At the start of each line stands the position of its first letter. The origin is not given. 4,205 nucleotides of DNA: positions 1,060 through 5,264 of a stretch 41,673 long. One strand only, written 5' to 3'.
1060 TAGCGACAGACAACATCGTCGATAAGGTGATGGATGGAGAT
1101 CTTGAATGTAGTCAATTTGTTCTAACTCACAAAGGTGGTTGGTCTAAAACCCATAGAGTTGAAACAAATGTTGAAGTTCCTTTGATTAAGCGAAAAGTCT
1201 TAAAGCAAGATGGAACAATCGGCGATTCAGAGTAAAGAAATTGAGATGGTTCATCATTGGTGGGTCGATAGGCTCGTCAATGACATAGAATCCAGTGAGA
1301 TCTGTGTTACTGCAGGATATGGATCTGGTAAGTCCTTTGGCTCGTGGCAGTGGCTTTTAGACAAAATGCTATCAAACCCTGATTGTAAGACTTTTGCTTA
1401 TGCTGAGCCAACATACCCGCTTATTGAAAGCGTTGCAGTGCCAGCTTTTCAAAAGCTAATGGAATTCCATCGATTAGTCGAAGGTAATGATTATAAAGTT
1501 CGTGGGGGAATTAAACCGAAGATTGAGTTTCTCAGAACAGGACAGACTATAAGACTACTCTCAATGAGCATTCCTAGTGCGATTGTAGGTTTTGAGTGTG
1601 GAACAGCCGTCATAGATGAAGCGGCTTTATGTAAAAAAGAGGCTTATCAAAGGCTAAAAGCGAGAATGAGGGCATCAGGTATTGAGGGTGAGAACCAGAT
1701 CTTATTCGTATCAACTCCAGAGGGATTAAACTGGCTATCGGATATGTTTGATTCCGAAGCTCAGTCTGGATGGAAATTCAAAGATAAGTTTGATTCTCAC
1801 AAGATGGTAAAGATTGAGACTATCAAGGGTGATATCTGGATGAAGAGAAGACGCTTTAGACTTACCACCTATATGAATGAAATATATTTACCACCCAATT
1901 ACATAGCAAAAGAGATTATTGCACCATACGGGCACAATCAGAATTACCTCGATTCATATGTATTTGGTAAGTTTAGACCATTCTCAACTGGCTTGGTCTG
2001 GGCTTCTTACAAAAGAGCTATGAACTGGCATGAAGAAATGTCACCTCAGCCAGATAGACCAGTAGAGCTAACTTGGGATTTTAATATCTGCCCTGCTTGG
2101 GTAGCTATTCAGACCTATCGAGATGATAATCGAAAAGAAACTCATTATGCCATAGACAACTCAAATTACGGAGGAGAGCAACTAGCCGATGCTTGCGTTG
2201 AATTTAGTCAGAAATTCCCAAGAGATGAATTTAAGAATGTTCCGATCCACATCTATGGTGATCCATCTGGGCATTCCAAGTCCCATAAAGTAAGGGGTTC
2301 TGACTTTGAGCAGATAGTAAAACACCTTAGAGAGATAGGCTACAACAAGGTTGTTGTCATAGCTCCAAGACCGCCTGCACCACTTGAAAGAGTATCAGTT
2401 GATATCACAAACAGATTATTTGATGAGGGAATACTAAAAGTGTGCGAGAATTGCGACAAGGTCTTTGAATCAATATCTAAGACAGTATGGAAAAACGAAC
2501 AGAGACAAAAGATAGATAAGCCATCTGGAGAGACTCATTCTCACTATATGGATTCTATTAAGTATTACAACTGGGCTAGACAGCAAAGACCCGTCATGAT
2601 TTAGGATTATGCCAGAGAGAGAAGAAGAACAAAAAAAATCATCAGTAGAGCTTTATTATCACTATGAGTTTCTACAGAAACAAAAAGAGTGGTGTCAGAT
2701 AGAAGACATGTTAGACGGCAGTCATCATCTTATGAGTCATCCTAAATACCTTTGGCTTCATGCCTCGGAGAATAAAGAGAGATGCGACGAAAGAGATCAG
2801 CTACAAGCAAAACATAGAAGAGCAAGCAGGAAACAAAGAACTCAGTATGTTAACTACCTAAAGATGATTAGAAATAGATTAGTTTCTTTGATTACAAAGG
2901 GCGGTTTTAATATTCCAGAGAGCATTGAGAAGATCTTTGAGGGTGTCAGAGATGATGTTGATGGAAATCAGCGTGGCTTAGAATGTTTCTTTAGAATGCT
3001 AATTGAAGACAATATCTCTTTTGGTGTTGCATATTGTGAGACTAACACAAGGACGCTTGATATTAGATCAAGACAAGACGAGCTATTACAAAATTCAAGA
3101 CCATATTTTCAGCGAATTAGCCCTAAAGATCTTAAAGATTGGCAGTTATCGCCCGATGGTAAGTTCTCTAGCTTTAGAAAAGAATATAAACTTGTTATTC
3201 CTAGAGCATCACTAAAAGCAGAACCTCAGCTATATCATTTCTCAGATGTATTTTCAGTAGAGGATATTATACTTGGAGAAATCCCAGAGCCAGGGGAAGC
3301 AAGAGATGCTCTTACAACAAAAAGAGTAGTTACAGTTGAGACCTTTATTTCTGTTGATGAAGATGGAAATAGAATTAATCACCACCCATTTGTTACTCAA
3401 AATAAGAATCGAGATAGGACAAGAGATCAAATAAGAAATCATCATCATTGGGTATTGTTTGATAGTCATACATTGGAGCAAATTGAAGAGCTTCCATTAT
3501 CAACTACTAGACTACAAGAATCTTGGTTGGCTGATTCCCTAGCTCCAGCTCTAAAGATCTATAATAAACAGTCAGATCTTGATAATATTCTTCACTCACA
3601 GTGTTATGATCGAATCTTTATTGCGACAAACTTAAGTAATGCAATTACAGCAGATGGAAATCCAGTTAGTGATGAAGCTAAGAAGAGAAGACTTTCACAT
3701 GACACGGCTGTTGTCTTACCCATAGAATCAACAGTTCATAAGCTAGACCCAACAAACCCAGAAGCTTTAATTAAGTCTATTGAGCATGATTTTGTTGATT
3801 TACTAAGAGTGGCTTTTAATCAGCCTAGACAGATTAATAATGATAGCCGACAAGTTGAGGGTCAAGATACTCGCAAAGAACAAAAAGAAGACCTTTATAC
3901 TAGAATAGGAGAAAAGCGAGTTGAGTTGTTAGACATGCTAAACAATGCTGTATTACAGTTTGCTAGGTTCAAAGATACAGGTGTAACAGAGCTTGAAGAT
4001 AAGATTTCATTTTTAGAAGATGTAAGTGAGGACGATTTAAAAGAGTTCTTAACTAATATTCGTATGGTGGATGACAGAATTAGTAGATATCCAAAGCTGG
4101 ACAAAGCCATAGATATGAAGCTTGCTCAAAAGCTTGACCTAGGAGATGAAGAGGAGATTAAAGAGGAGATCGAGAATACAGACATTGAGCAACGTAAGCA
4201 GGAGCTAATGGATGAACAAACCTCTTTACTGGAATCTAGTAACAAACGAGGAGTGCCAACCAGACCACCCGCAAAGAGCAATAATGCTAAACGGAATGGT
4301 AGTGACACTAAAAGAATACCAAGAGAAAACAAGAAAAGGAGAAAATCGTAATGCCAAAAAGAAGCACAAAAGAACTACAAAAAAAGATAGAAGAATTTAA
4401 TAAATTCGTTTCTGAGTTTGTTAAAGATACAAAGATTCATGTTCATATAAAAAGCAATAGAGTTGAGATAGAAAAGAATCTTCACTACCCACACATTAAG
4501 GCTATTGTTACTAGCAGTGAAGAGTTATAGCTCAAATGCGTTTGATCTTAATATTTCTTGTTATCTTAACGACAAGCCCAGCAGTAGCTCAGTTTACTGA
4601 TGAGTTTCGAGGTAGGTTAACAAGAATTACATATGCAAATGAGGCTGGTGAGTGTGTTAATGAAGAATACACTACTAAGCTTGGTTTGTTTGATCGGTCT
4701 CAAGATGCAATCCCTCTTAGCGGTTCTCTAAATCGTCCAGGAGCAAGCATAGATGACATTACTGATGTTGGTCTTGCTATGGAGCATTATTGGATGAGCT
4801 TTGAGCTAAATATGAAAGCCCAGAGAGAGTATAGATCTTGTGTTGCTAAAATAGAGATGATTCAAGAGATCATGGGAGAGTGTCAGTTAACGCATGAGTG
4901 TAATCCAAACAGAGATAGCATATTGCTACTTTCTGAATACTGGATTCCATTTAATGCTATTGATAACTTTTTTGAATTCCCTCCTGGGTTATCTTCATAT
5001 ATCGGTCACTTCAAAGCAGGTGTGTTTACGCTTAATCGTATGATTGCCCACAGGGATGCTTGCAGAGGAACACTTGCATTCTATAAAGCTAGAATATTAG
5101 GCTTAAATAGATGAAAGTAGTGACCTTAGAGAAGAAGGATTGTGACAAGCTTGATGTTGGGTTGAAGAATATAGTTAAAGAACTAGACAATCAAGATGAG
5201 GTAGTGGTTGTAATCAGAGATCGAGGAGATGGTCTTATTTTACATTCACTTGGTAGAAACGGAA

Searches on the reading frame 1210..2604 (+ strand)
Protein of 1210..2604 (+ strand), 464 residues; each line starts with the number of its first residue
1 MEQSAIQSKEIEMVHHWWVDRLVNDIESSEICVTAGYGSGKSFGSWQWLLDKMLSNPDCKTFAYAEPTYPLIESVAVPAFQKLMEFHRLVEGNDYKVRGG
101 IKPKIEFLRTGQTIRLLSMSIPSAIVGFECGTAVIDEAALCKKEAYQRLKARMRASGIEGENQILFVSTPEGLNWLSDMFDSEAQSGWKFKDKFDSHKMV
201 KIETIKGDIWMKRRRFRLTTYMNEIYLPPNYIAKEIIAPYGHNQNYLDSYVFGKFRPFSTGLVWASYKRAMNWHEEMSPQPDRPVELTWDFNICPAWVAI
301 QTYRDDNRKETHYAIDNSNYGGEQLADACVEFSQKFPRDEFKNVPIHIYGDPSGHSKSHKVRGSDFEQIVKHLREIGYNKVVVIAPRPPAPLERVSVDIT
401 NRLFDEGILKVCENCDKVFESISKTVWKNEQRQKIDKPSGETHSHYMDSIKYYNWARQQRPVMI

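Call 11: search_protein_families(library=pfam, proteins=[window:1210-2604:+], max_evalue=0.01)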
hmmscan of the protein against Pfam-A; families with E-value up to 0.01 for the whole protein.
window:1210-2604:+ (464 aa): 2 families
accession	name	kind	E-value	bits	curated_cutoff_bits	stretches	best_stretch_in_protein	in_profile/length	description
PF03237.21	Terminase_6N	-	9.4e-06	25.9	22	1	35-238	4-185/215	Terminase large subunit, T4likevirus-type, N-terminal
PF00270.35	DEAD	-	0.0094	16.1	26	0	28-168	14-157/167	DEAD/DEAH box helicase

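Call 12: search_protein_families(library=phrogs, proteins=[window:1210-2604:+], max_evalue=0.001)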
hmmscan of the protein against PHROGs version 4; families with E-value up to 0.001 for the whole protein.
window:1210-2604:+ (464 aa): 3 families
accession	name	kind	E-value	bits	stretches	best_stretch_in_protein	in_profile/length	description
phrog_2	-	head and packaging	2.1e-23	84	1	20-456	275-591/807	terminase large subunit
phrog_38319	-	unknown function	3.1e-16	60.6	1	34-292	24-260/271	-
phrog_10250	-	head and packaging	5.2e-14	53.5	1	246-454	9-212/228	terminase large subunit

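Call 33: search_dna_similar(query=window:1210-2604:+, collection=phages, mode=protein, max_evalue=0.00001, max_rows=25)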
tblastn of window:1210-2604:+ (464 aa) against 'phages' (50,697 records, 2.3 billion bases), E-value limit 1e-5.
Records with a match: 728; places in all: 731; records where one place covers at least 80% of the query: 576.
Best place of each record, by identity: <60% 728.
By first word of the organism name: Salmonella 335; Escherichia 219; Vibrio 53; Klebsiella 35; Pseudomonas 13; Rhizobium 10; Kagunavirus 8; Pseudoalteromonas 6; Shigella 6; Edwardsiella 5; and 21 more.
By host as written in the record: Escherichia coli 123; Salmonella enterica 51; Salmonella enterica subsp. enterica serovar Enteritidis 46; Salmonella enterica subsp. enterica serovar Typhimurium 46; - 40; Salmonella sp. 37; Salmonella enterica subsp. enterica serovar Enteritidis PT1 20; Escherichia coli K-12 MG1655 13; and 169 more.
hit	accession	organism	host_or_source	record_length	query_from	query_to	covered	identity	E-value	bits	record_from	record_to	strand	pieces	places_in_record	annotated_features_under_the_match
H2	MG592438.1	Vibrio phage 1.060.A._10N.261.48.B5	Vibrio splendidus F11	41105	34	445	89%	26.9%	6e-22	105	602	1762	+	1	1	terminase-like family protein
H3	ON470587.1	Escherichia phage vB_EcoS-611R4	Escherichia coli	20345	35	445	89%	26.5%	3e-17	91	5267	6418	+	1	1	terminase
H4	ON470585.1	Escherichia phage vB_EcoS-689R7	Escherichia coli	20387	35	445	89%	26.5%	3e-17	91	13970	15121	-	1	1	terminase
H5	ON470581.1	Escherichia phage vB_EcoS-606R9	Escherichia coli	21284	35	445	89%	26.5%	3e-17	91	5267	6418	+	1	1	terminase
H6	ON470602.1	Escherichia phage vB_EcoS-885R8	Escherichia coli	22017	35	445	89%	26.5%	3e-17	91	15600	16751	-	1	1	terminase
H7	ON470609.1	Escherichia phage vB_EcoS-473R12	Escherichia coli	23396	35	445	89%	26.5%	3e-17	91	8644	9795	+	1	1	terminase large subunit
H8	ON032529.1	Salmonella phage SPF_0923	Salmonella sp. S7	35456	35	445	89%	26.5%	3e-17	91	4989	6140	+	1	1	putative phage terminase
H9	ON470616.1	Escherichia phage vB_EcoS-673R7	Escherichia coli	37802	35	445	89%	26.5%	3e-17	91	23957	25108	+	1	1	terminase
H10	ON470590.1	Escherichia phage vB_EcoS-613R10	Escherichia coli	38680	35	445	89%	26.5%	3e-17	91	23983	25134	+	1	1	terminase large subunit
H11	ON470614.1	Escherichia phage vB_EcoS-666R9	Escherichia coli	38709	35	445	89%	26.5%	3e-17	91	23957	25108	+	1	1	terminase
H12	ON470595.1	Escherichia phage vB_EcoS-683R6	Escherichia coli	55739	35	445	89%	26.5%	3e-17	91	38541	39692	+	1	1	terminase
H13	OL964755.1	Aeromonas phage pAEv1818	Aeromonas sp.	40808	34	453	91%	25.9%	1e-16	89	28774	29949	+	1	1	large terminase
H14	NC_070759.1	Aeromonas phage pAEv1818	Aeromonas sp.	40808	34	453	91%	25.9%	1e-16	89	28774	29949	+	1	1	terminase large subunit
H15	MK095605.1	Pantoea phage vB_PagS_MED16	Pantoea agglomerans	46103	9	452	96%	24.2%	2e-12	76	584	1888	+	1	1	terminase large subunit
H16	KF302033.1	Pseudoalteromonas phage HS1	Pseudoalteromonas sp. str. H105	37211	22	443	91%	25.2%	2e-15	85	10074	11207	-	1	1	record has no annotation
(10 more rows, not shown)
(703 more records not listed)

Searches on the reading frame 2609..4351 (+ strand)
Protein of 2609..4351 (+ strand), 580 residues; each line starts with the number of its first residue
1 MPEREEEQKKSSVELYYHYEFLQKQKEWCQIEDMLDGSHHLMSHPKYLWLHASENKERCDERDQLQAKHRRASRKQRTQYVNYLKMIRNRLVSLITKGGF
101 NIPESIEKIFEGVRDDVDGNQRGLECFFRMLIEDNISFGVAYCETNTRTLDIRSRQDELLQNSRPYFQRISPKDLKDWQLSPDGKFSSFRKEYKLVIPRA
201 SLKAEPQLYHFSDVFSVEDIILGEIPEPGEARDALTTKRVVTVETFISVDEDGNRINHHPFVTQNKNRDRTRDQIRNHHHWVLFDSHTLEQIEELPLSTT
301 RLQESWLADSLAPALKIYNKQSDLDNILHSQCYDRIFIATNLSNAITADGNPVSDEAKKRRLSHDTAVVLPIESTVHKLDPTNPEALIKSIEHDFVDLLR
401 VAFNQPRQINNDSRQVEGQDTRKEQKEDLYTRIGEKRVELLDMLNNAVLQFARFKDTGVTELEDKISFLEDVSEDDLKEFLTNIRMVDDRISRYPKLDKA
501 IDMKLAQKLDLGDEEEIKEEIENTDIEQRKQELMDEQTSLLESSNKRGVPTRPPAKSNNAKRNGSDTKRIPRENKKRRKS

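Call 11: search_protein_families(library=pfam, proteins=[window:2609-4351:+], max_evalue=0.01)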
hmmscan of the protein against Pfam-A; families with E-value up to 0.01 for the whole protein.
window:2609-4351:+ (580 aa): 0 families

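Call 12: search_protein_families(library=phrogs, proteins=[window:2609-4351:+], max_evalue=0.001)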
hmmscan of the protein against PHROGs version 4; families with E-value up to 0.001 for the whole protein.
window:2609-4351:+ (580 aa): 1 family
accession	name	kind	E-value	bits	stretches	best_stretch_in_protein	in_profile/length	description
phrog_145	-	head and packaging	3.6e-20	73.2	1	16-182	12-167/493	portal protein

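Call 34: search_dna_similar(query=window:2609-4351:+, collection=phages, mode=protein, max_evalue=0.00001, max_rows=25)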
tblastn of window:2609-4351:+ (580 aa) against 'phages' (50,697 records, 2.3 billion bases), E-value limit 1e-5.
No match.

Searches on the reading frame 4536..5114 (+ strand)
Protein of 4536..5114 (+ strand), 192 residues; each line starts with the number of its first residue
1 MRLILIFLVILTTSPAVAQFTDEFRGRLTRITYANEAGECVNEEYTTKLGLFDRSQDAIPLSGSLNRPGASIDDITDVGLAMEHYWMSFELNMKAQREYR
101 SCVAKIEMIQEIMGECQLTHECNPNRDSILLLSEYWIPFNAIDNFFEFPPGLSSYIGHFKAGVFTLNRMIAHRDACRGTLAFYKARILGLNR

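Call 11: search_protein_families(library=pfam, proteins=[window:4536-5114:+], max_evalue=0.01)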
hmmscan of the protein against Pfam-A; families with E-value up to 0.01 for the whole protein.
window:4536-5114:+ (192 aa): 0 families

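Call 12: search_protein_families(library=phrogs, proteins=[window:4536-5114:+], max_evalue=0.001)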
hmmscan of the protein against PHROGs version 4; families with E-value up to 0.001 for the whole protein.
window:4536-5114:+ (192 aa): 0 families

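Call 37: search_protein_families(library=pfam, proteins=[window:4536-5114:+], max_evalue=0.01)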
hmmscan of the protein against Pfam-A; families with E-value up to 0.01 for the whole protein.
window:4536-5114:+ (192 aa): 0 families

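Call 56: search_protein_families(library=ncbifam, proteins=[window:4536-5114:+], max_evalue=0.01)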
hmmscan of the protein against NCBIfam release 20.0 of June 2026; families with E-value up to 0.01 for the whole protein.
window:4536-5114:+ (192 aa): 0 families
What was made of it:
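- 4536..5114 (+): Third Q-rule signal-peptide protein of the genome (192 aa, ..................|Q, 6 Cys), downstream of the portal gene. It may belong to the same export theme; it is not part of the cassette. No family hit (calls 11, 12, 56).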
